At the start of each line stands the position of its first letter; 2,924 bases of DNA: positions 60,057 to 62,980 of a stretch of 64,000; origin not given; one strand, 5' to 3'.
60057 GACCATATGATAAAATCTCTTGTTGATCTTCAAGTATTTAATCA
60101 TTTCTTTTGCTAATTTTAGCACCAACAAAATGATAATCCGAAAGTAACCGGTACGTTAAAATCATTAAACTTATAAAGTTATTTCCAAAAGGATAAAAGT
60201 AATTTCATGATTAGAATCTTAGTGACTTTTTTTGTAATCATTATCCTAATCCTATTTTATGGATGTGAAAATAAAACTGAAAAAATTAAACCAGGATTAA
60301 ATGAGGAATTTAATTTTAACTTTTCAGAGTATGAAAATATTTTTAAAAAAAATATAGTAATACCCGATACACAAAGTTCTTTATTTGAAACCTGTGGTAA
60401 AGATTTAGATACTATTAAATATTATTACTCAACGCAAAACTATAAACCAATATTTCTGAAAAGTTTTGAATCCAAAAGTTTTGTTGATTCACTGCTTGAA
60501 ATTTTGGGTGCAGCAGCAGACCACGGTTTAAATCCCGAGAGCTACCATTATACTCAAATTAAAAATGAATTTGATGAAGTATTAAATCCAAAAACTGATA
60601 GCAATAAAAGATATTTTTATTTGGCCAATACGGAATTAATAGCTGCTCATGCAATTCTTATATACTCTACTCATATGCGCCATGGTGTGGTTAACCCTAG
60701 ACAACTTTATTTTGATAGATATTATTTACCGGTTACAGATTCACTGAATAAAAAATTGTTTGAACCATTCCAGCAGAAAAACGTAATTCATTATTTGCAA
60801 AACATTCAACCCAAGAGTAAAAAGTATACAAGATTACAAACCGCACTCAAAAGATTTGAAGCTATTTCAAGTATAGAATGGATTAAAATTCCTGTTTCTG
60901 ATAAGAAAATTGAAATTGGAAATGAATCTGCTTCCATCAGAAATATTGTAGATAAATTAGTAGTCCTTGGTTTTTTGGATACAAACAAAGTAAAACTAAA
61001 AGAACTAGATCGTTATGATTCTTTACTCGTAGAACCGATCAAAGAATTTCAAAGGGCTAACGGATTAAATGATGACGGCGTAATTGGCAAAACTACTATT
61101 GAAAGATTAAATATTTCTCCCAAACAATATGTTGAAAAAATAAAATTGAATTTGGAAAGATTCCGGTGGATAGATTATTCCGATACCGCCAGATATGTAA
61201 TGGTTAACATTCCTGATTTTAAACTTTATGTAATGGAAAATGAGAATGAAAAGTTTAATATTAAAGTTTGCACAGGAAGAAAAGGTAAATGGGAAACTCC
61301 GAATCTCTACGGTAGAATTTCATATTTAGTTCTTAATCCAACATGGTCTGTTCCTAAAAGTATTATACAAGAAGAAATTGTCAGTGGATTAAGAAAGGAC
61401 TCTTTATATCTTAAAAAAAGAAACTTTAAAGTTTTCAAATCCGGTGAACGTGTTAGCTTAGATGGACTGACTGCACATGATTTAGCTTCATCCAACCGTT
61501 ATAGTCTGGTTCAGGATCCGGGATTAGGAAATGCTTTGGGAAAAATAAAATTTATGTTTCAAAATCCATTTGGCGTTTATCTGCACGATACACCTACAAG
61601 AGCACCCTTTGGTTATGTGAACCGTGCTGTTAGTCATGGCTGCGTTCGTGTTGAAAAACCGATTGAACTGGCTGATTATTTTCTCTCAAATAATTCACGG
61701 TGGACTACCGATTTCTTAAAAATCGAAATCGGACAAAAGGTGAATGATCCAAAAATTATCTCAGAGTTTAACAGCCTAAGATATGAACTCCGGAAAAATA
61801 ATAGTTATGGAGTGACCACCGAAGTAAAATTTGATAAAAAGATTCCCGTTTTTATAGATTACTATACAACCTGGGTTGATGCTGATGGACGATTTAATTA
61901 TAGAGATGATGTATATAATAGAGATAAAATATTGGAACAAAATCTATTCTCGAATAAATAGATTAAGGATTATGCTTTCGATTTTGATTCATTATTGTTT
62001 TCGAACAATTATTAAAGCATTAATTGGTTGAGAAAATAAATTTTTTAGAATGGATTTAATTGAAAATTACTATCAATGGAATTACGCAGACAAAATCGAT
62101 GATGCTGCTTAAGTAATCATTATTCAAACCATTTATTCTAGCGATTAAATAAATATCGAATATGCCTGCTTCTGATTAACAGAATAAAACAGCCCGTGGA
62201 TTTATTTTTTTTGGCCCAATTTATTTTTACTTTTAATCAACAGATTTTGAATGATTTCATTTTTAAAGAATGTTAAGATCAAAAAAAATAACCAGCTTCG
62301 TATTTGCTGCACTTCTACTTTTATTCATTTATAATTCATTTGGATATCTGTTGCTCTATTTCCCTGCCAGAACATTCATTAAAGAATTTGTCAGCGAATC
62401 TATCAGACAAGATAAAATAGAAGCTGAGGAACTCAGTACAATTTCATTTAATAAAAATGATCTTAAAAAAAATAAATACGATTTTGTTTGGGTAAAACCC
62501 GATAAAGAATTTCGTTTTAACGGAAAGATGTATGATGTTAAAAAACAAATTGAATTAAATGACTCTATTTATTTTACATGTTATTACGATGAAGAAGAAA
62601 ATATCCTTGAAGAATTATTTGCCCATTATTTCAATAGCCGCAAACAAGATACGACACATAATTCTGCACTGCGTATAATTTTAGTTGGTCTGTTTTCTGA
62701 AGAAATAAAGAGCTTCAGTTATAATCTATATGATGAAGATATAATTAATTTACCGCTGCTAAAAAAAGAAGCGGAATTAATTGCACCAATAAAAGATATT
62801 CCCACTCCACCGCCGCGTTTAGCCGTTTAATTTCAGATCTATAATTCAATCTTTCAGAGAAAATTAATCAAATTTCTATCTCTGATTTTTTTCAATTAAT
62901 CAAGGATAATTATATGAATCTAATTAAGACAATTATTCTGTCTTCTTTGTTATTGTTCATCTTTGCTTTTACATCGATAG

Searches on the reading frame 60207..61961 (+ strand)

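Call 8: search_protein_families(library=pfam, proteins=[window:60207-61961:+], max_evalue=0.01)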
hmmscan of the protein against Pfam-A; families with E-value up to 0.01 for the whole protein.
window:60207-61961:+ (584 aa): 3 families
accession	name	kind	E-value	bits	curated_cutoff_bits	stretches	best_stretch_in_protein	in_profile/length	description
PF03734.19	YkuD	-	2.8e-26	93.3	23.4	1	329-492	2-138/146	L,D-transpeptidase catalytic domain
PF20142.4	Scaffold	-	1.4e-24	87.8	24.6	1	69-214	2-139/139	Scaffold domain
PF01471.23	PG_binding_1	-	2.6e-08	34.4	23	1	242-301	3-57/57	Putative peptidoglycan binding domain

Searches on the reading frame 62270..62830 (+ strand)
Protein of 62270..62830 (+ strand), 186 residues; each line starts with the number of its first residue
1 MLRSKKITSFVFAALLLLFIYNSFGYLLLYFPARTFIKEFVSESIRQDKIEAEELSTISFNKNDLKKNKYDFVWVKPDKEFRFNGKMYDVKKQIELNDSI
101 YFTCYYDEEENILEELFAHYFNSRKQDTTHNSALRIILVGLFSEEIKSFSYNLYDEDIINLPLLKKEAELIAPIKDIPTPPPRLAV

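Call 8: search_protein_families(library=pfam, proteins=[window:62270-62830:+], max_evalue=0.01)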
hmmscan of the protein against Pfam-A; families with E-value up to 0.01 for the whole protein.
window:62270-62830:+ (186 aa): 0 families

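Call 78: find_encoding_contigs(protein=window:62270-62830:+, flank=10000, max_places=1)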
Protein window:62270-62830:+ (186 aa): 4 contigs read that carry it; 1 place shown.
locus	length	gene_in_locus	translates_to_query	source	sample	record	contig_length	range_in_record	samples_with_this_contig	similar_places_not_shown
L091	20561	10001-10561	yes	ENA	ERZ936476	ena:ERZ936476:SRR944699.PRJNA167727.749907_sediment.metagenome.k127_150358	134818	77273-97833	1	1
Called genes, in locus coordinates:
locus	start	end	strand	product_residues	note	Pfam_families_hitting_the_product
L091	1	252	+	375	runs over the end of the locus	-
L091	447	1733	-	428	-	PF00437:T2SSE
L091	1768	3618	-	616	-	PF00437:T2SSE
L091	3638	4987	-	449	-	PF00482:T2SSF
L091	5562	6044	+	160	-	-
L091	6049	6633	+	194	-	-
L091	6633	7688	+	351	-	-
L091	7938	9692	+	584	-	PF20142:Scaffold, PF01471:PG_binding_1, PF03734:YkuD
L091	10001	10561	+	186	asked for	-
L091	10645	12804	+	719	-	PF07715:Plug, PF00593:TonB_dep_Rec_b-barrel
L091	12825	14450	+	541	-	PF13088:BNR_2 (faint), PF21471:Reelin_subrepeat-B (faint), PF18962:Por_Secre_tail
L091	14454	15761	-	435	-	PF02012:BNR (faint), PF14870:PSII_BNR (weak), PF18962:Por_Secre_tail (weak)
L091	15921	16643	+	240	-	-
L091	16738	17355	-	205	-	PF01966:HD (weak)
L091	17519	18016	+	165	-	PF00300:His_Phos_1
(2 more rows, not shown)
